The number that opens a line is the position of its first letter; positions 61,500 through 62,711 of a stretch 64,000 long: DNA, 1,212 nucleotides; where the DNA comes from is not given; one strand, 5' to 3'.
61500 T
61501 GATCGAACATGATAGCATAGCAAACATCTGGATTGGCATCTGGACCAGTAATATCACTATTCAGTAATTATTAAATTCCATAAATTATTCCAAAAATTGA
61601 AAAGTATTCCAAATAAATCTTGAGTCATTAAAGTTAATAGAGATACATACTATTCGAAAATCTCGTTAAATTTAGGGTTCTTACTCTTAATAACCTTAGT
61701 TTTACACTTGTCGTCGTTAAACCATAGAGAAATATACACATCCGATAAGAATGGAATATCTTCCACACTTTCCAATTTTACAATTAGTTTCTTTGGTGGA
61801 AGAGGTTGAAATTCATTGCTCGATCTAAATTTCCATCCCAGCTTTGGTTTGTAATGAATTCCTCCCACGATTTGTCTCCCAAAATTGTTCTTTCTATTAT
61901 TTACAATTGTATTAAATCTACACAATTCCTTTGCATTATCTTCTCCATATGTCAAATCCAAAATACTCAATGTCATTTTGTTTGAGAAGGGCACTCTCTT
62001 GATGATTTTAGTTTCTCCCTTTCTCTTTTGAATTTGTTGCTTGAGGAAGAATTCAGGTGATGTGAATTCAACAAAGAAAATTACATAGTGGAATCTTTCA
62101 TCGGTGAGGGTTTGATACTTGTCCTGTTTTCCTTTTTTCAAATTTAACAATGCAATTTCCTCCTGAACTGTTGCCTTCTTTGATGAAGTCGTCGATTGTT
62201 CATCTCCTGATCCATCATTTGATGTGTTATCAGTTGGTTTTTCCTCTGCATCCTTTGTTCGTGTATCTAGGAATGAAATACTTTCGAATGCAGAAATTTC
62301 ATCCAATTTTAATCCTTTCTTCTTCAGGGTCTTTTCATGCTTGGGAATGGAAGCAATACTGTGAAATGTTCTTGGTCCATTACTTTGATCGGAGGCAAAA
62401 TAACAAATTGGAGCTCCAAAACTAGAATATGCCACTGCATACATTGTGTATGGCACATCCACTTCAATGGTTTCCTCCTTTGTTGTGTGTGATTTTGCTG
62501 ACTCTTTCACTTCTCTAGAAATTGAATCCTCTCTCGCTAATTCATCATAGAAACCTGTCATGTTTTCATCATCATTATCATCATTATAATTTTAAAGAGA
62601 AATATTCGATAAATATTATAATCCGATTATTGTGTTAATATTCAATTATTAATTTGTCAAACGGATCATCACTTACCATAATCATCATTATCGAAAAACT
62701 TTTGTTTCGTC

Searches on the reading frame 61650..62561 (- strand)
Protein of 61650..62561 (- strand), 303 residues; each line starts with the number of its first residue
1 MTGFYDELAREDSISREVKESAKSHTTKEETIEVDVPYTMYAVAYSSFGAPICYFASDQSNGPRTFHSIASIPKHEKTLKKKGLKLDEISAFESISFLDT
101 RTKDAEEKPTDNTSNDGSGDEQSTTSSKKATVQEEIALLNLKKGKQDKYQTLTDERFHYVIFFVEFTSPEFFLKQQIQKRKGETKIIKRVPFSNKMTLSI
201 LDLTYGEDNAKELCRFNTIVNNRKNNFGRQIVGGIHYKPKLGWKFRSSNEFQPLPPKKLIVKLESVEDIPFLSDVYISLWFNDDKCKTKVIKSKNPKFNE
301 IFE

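Call 37: find_encoding_contigs(protein=window:61650-62561:-, flank=10000, max_places=6)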
Protein window:61650-62561:- (303 aa): 2 contigs read that carry it; 2 places shown.
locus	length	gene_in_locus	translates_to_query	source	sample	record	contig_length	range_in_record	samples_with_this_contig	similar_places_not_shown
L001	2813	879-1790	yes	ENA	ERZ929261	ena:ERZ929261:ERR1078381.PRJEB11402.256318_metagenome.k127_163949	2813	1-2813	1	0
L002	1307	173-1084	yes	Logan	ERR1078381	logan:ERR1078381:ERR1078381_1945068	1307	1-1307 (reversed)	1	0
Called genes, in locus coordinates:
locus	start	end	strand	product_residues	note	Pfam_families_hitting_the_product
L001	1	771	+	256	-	?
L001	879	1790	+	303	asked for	-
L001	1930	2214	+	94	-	-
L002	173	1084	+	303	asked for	-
